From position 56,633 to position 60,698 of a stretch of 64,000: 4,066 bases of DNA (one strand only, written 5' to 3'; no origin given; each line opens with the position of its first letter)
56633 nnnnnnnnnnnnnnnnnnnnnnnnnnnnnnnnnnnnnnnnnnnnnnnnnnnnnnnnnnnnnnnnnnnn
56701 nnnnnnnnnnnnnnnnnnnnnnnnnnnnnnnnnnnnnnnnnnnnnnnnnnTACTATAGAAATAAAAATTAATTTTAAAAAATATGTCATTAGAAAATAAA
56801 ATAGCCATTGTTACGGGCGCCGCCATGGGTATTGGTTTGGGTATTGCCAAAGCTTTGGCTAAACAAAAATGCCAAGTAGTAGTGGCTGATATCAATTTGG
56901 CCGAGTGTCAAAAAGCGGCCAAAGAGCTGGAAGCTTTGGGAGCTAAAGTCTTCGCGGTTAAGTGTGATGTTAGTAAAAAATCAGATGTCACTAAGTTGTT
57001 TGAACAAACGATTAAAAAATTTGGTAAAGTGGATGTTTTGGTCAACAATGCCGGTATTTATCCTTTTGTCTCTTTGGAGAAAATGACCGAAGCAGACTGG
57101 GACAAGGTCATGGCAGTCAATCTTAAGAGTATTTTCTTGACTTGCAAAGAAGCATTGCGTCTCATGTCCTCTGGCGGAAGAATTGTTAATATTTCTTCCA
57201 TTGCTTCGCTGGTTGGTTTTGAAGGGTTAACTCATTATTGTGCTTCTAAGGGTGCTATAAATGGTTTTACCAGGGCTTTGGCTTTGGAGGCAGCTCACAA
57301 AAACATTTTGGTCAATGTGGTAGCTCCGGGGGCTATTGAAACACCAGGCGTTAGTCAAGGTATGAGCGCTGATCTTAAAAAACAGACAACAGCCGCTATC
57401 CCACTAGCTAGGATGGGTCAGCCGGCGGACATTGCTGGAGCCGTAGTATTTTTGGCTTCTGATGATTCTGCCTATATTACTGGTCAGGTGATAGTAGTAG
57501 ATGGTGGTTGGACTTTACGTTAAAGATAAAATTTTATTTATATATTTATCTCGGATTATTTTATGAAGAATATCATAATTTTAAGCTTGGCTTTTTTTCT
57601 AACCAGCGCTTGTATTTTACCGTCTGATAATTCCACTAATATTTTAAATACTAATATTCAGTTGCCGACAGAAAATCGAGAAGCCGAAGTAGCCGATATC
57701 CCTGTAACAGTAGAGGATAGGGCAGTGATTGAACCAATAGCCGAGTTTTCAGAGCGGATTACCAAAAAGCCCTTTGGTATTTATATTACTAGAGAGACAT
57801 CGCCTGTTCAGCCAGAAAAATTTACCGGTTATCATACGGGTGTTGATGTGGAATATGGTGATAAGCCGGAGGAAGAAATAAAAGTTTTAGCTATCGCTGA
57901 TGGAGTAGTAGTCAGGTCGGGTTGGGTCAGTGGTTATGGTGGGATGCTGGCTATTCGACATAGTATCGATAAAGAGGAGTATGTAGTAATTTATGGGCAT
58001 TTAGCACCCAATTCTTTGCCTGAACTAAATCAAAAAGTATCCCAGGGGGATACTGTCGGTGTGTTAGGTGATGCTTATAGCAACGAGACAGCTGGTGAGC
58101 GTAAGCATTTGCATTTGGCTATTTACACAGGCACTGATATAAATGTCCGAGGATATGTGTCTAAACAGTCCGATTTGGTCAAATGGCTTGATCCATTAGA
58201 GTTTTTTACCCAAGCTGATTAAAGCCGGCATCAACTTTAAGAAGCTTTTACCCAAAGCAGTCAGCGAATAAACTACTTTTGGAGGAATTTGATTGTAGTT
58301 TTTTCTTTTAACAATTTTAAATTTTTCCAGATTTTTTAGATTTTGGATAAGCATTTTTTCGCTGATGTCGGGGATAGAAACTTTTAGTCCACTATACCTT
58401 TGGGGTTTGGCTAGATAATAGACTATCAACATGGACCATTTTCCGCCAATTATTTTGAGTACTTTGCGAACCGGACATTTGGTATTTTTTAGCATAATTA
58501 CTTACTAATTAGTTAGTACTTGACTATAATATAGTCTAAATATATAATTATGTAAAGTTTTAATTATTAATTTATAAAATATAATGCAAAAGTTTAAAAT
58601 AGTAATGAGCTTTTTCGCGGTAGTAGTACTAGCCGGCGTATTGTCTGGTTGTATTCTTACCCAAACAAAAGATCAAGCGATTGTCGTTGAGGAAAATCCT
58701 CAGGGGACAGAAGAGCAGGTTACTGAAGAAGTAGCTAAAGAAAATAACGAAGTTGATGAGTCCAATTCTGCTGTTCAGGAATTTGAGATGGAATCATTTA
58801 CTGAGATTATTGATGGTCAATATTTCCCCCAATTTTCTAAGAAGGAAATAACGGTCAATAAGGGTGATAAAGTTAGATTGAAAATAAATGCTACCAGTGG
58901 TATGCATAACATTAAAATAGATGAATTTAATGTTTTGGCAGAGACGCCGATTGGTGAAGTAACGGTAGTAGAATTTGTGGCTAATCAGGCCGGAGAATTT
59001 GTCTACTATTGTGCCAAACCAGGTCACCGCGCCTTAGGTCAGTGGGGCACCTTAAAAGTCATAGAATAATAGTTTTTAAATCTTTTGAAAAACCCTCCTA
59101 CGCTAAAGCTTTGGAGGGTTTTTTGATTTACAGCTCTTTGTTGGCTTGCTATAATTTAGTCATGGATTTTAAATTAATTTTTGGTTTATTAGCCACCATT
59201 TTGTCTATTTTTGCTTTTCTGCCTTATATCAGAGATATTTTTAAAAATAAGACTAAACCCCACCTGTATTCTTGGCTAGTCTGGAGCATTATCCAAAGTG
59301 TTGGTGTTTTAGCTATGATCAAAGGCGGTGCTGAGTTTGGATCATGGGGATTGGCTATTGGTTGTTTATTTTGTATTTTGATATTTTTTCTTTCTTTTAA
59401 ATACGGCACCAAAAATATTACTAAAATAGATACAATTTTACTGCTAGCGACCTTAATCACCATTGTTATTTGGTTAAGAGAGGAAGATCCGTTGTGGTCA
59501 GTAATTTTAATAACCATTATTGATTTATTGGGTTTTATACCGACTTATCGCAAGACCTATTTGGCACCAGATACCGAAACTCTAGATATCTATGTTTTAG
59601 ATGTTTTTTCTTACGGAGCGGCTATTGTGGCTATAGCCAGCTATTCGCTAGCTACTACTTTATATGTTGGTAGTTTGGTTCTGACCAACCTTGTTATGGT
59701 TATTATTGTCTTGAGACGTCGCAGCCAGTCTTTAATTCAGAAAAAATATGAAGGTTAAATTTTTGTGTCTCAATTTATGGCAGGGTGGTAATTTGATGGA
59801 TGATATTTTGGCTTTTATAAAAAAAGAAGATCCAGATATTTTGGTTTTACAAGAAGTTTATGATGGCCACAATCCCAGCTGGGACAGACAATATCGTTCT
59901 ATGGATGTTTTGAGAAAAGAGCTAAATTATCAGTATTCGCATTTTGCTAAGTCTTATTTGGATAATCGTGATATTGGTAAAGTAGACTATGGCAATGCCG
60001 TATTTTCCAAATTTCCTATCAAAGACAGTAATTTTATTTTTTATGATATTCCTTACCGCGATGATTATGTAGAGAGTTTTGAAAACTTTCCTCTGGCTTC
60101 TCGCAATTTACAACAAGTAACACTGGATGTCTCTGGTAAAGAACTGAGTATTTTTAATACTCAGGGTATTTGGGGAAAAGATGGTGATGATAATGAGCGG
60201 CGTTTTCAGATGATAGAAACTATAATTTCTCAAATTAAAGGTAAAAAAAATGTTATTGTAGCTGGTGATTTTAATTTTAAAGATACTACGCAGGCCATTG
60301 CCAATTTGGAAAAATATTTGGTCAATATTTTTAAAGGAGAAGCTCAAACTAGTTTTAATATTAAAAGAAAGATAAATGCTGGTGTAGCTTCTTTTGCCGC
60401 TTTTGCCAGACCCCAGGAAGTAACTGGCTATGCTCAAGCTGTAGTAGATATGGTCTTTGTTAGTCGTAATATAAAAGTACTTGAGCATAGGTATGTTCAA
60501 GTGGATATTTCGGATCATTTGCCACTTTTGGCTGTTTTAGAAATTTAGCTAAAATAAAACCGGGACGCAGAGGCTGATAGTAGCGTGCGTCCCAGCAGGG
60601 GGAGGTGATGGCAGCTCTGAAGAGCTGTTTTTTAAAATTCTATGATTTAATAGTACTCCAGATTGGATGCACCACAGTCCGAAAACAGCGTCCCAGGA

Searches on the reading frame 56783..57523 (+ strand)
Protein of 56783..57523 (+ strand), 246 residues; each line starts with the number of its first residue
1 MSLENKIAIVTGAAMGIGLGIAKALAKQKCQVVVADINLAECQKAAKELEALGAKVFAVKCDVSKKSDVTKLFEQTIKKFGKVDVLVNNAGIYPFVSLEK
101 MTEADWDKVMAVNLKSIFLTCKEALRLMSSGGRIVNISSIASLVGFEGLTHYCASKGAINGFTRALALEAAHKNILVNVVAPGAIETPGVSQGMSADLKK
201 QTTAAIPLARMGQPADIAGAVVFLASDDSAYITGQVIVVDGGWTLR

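Call 50: search_protein_families(library=pfam, proteins=[window:56783-57523:+], max_evalue=0.0001)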
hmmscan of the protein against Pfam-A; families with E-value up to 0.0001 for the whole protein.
window:56783-57523:+ (246 aa): 4 families
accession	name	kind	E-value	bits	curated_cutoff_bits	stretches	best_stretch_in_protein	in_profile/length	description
PF13561.12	adh_short_C2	-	1.4e-74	251.1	27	1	12-244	1-236/236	Enoyl-(Acyl carrier protein) reductase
PF00106.31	adh_short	-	2.2e-63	213.7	26.6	1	6-190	1-187/195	short chain dehydrogenase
PF08659.16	KR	-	1.3e-19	71.2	22.6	1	9-166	4-163/180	KR domain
PF23441.1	SDR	-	3.2e-06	27.2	27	1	3-243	5-255/258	SDR-like rossmann domain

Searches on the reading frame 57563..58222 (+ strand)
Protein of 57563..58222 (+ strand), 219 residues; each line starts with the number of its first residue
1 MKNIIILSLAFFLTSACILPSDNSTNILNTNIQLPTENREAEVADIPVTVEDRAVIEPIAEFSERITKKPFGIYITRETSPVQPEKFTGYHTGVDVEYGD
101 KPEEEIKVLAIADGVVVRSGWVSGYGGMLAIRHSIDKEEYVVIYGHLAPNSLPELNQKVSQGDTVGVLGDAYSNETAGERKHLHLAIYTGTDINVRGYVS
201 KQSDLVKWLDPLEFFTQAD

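Call 50: search_protein_families(library=pfam, proteins=[window:57563-58222:+], max_evalue=0.0001)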
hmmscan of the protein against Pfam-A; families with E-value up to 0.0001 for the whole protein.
window:57563-58222:+ (219 aa): 1 family
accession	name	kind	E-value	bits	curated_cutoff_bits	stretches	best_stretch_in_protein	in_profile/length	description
PF01551.29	Peptidase_M23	-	2.5e-15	56.9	28.7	1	90-190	2-90/96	Peptidase family M23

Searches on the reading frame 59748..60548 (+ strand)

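Call 50: search_protein_families(library=pfam, proteins=[window:59748-60548:+], max_evalue=0.0001)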
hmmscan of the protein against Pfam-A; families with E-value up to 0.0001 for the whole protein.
window:59748-60548:+ (266 aa): 2 families
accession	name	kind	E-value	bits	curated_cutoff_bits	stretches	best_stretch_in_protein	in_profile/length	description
PF03372.29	Exo_endo_phos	-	1.3e-18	68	24.5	1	16-257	18-225/225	Endonuclease/Exonuclease/phosphatase family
PF14529.12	Exo_endo_phos_2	-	3.2e-05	24.2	27.4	0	151-260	16-116/117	Endonuclease-reverse transcriptase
